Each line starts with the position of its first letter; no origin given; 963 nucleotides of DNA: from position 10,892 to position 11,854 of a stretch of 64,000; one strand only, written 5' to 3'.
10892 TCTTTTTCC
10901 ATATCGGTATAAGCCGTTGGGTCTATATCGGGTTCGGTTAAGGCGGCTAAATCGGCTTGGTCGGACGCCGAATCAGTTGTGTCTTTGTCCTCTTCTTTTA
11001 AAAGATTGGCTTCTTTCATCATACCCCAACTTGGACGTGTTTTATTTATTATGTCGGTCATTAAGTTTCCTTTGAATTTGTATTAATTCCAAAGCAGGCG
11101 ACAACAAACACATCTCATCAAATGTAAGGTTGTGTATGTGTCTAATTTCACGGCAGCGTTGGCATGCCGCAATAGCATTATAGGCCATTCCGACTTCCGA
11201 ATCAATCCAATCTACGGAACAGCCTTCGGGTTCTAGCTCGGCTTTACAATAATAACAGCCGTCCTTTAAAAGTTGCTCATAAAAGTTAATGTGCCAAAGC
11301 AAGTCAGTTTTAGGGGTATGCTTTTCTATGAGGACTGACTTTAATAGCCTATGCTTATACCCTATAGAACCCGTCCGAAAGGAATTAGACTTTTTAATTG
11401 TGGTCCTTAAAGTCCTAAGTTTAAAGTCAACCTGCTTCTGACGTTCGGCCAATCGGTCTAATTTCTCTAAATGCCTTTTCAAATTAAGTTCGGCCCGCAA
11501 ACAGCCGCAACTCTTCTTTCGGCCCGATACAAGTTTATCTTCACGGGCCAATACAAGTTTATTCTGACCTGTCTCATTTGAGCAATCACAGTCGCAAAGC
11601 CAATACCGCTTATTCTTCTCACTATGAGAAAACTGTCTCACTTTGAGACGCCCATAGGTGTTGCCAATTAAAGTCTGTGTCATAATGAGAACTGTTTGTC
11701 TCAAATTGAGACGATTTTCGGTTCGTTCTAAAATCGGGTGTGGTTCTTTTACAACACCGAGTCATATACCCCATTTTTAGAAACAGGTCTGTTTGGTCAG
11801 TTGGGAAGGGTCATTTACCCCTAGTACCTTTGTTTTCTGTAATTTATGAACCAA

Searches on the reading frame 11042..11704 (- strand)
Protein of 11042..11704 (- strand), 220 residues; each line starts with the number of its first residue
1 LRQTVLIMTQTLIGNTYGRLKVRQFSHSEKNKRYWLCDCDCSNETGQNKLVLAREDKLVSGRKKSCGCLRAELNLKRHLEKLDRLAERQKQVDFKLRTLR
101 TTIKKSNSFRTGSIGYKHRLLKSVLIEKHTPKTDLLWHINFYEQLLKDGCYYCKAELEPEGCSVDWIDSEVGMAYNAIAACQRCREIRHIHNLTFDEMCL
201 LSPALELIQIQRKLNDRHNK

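Call 23: search_protein_families(library=phrogs, proteins=[window:11042-11704:-], max_evalue=0.00001)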
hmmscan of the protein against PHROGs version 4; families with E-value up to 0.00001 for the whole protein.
window:11042-11704:- (220 aa): 1 family
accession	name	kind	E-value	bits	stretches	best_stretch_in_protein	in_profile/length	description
phrog_374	-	DNA, RNA and nucleotide metabolism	2.2e-14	54.2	1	9-79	194-260/617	HNH endonuclease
